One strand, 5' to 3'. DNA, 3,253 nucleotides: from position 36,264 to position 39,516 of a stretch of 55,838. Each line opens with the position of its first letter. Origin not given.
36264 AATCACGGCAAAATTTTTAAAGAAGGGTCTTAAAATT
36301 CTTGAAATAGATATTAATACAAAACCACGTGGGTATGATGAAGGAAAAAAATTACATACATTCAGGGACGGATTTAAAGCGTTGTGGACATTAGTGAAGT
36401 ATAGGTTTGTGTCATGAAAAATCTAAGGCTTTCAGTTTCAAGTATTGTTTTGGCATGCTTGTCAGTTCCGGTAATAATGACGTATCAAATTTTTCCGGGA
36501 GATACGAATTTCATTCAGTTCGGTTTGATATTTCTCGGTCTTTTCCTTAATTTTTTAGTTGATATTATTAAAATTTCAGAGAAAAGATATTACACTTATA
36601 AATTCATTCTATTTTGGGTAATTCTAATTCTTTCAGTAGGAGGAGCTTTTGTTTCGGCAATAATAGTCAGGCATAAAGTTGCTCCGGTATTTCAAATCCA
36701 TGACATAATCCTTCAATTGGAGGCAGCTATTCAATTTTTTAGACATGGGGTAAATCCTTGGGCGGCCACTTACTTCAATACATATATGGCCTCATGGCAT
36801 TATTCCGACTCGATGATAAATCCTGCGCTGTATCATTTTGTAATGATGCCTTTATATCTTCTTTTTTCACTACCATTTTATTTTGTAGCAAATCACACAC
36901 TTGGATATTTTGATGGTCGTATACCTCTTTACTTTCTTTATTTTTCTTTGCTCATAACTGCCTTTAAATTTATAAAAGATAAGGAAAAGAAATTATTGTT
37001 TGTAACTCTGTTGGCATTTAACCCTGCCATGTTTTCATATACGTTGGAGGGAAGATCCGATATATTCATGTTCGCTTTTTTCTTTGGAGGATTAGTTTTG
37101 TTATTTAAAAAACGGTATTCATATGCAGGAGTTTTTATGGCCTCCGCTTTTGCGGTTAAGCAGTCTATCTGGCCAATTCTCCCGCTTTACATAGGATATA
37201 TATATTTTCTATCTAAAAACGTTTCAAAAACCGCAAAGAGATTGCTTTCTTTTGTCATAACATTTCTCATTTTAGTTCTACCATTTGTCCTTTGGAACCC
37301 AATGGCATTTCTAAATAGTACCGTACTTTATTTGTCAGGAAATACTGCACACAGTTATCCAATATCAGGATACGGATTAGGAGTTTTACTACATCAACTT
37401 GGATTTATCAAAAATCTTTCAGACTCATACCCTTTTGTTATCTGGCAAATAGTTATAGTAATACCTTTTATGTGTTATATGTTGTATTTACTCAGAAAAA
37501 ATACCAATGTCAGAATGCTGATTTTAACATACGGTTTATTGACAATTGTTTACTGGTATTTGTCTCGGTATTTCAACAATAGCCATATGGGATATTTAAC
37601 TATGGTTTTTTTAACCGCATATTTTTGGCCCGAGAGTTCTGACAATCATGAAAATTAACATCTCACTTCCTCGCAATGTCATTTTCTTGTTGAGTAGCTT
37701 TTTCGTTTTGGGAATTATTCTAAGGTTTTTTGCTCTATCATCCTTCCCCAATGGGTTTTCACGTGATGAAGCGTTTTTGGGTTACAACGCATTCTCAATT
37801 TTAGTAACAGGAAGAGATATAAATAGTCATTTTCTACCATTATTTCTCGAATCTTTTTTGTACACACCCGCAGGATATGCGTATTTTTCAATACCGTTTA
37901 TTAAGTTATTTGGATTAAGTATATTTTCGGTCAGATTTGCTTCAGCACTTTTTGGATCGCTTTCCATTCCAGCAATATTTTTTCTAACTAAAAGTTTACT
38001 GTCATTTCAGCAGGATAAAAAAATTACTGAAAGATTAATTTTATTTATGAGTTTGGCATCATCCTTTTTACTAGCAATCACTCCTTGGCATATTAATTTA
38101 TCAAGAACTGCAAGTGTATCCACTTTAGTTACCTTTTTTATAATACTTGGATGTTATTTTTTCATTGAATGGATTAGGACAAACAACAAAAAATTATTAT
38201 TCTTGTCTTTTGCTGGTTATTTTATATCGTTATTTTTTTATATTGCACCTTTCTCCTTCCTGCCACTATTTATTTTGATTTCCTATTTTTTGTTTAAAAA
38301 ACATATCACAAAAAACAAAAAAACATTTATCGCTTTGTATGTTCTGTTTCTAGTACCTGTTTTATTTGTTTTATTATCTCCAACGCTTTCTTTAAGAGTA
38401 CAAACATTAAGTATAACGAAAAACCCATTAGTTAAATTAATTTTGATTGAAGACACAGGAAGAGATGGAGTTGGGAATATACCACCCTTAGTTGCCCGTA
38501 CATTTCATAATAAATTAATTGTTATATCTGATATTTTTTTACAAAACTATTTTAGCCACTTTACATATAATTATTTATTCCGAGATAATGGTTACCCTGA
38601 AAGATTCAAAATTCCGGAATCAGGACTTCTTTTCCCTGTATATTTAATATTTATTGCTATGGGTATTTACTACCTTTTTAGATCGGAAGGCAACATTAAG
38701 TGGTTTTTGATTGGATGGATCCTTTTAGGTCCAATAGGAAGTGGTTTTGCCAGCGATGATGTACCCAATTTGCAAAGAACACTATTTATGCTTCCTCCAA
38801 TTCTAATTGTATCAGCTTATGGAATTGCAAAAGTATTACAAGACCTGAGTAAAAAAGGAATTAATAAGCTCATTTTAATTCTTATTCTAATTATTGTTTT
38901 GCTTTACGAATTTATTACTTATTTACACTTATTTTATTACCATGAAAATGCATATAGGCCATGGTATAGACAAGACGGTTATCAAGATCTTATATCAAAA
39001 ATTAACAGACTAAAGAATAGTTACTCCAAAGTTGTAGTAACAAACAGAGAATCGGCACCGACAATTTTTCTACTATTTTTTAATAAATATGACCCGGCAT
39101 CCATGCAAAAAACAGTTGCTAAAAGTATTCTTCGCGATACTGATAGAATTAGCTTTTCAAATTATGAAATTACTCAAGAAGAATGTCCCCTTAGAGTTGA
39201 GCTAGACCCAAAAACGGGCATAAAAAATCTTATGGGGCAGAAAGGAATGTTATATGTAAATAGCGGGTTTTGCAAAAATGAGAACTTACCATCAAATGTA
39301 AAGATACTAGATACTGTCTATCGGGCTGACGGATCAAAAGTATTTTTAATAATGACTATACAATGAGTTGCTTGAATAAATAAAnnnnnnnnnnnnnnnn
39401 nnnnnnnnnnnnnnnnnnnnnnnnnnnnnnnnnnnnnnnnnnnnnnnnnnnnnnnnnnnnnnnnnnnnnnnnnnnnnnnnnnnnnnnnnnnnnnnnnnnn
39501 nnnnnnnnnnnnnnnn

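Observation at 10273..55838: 45-kb co-directional glycosylation mega-cluster dominated by 18 extracytoplasmic GT-C-type membrane enzymes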

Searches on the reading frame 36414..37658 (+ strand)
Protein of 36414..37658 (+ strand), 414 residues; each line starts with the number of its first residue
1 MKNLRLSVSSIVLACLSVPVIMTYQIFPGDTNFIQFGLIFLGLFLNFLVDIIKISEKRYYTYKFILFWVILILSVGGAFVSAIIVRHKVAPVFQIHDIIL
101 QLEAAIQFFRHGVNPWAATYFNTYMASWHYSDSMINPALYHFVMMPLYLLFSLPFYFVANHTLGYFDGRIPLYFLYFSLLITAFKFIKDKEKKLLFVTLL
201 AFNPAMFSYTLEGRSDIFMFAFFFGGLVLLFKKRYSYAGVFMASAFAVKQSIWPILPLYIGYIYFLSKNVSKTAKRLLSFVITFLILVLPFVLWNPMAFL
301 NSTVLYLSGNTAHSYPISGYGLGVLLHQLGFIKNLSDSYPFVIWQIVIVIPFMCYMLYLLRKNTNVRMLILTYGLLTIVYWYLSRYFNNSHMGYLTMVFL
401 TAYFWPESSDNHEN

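Call 4: search_protein_families(library=pfam, proteins=[window:36414-37658:+], max_evalue=0.01)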
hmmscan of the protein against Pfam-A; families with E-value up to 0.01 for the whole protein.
window:36414-37658:+ (414 aa): 1 family
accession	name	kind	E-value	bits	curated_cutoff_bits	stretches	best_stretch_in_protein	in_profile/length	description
PF09594.16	GT87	-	6.4e-05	23.2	25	1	170-373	31-227/237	Glycosyltransferase family 87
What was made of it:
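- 36414..37658 (+): g31: GT87 (DUF2029)-type GT-C. GT87 23.2 bits, below the cutoff of 25 (call 4).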

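Call 44: search_protein_families(library=ncbifam, proteins=[window:36414-37658:+], max_evalue=0.001)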
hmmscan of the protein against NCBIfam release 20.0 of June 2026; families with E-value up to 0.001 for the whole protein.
window:36414-37658:+ (414 aa): 0 families

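Call 49: find_homologous_proteins(query=window:36414-37658:+, max_evalue=0.00001)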
Query window:36414-37658:+ (414 aa): 912 proteins with E <= 0.00001 among 8000 candidates; the best 120 are listed.
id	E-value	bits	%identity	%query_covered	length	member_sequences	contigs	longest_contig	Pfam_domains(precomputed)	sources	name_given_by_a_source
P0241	1.8e-267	905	99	100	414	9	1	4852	-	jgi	jgi:uncharacterized membrane protein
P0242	7.5e-235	798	85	100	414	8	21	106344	-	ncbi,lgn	-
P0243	2.3e-233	793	84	100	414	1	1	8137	PF09594.17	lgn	-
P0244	1.8e-231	787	83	100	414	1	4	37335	PF09594.17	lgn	-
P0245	4.0e-229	779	83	100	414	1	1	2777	PF09594.17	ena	-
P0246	6.0e-229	778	83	100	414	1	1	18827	PF09594.17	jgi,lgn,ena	-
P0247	1.9e-228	777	83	100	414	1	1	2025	-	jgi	-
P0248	8.4e-228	775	82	100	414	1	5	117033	PF09594.17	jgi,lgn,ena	-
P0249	4.8e-221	752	80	100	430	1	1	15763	-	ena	-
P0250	7.5e-215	732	77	100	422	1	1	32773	PF09594.17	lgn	-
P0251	1.2e-208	712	74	99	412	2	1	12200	PF09594.17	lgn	-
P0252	1.4e-200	685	73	99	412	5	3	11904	PF09594.17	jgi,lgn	-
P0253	3.6e-199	680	71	100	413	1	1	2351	PF09594.17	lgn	-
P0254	4.6e-197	673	73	99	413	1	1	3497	PF09594.17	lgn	-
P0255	3.0e-196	671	71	100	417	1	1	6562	-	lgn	-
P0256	2.1e-195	668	70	100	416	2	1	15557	PF09594.17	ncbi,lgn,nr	ncbi:MAG: glycosyltransferase 87 family protein [Candidatus Levybacteria bacterium]|nr:glycosyltrans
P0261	3.0e-191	654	69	100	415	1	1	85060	PF09594.17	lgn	-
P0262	4.0e-191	654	69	99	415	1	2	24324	PF09594.17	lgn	-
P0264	7.2e-190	650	69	100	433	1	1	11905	PF09594.17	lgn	-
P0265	3.1e-189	648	69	100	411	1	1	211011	PF09594.17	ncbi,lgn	-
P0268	1.6e-187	642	67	99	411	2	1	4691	PF09594.17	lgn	-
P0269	6.8e-186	637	69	99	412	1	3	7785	PF09594.17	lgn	-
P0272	4.3e-184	631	66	100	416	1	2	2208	PF09594.17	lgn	-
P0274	2.6e-181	621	67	99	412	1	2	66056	PF09594.17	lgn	-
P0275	2.0e-178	612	65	99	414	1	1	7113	PF09594.17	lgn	-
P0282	7.2e-153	528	59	98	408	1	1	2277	PF09594.17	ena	-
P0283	7.7e-153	528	58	100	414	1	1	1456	PF09594.17,PF26314.1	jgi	jgi:uncharacterized membrane protein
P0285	4.9e-152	525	59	98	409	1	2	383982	PF09594.17,PF26314.1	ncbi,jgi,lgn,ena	-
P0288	8.1e-151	521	58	98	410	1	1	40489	PF09594.17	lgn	-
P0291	1.8e-150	520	58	99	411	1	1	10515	PF09594.17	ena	-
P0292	3.3e-150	519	58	98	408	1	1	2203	PF09594.17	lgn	-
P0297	6.5e-149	515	57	98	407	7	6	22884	PF09594.17,PF26314.1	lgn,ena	-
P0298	1.1e-148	514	55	99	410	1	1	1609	PF09594.17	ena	-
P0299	2.1e-148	513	55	98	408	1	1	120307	PF09594.17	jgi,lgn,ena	-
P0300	2.2e-148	513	55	99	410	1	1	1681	PF09594.17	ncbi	-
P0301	2.2e-148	513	56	100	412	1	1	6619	PF09594.17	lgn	-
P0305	2.3e-147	510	57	98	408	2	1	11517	PF09594.17,PF26314.1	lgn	-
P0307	4.6e-147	509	57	99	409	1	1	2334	PF09594.17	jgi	jgi:uncharacterized membrane protein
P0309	6.0e-147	508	55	98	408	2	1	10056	PF09594.17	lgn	-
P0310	6.5e-147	508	55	100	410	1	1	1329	PF09594.17,PF26314.1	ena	-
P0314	1.4e-146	507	56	98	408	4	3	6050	PF09594.17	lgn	-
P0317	3.0e-146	506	56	98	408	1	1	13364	PF09594.17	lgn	-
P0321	5.9e-146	505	55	99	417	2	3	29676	PF09594.17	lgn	-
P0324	2.5e-145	503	55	99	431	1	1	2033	PF26314.1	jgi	-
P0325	2.9e-145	503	56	98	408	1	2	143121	PF09594.17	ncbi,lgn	-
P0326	3.5e-145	502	56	98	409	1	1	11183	PF09594.17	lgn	-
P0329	4.6e-145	502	55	98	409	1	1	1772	PF09594.17,PF26314.1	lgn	-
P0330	5.5e-145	502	56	99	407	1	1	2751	PF09594.17,PF26314.1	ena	-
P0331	6.3e-145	502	55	98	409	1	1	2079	PF09594.17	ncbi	-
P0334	1.8e-144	500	57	98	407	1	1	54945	PF09594.17,PF26314.1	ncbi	-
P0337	2.2e-144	500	53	99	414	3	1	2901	PF09594.17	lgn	-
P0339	2.5e-144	500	55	99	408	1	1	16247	PF09594.17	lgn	-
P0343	3.6e-144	499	55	99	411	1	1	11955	PF09594.17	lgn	-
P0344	3.6e-144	499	54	99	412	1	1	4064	PF09594.17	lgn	-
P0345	3.8e-144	499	55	98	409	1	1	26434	PF09594.17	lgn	-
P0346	3.8e-144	499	55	99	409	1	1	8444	PF09594.17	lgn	-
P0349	4.3e-144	499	58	98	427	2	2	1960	PF09594.17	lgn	-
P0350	4.4e-144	499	57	98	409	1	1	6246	PF09594.17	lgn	-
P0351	4.7e-144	499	55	99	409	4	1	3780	PF09594.17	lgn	-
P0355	7.5e-144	498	57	96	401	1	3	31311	PF09594.17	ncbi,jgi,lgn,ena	-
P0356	7.6e-144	498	55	100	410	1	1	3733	PF09594.17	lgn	-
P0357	9.1e-144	498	54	99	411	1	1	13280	PF09594.17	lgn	-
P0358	9.5e-144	498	55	99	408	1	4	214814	PF09594.17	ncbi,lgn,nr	ncbi:MAG: DUF2029 domain-containing protein [Candidatus Levybacteria bacterium]|nr:DUF2029 domain-co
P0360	1.2e-143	497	56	99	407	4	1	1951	PF09594.17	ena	-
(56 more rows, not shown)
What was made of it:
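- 36414..37658 (+): Orthologs carry PF09594 and are named "glycosyltransferase 87 family protein" (call 49).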

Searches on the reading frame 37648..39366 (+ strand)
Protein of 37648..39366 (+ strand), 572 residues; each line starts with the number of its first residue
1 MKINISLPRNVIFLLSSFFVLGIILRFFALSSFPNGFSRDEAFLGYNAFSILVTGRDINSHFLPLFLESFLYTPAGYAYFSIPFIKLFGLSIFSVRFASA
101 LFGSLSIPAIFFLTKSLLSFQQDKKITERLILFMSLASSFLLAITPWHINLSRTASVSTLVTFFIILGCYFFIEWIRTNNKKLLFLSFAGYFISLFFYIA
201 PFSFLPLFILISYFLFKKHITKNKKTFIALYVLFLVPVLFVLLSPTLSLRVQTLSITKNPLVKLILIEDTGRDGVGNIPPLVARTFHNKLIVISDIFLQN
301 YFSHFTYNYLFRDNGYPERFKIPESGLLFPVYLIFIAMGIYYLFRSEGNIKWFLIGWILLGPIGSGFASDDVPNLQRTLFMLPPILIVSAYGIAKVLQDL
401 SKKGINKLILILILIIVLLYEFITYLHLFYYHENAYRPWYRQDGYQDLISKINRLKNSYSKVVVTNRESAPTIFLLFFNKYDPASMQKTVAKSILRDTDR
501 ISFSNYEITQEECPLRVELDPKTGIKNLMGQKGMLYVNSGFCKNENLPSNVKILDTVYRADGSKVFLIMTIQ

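Call 5: search_protein_families(library=pfam, proteins=[window:37648-39366:+], max_evalue=0.01)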
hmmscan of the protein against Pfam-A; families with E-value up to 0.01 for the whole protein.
window:37648-39366:+ (572 aa): 2 families
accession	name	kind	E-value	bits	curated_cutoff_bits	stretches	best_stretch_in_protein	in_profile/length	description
PF13231.12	PMT_2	-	1.7e-05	25.5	26.1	1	75-239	4-155/160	Dolichyl-phosphate-mannose-protein mannosyltransferase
PF20971.2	MASE12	-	0.00022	21.8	27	1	201-267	45-111/165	MASE12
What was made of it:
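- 37648..39366 (+): g32: family A GT-C. PMT_2 25.5 bits, just below cutoff (call 5).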
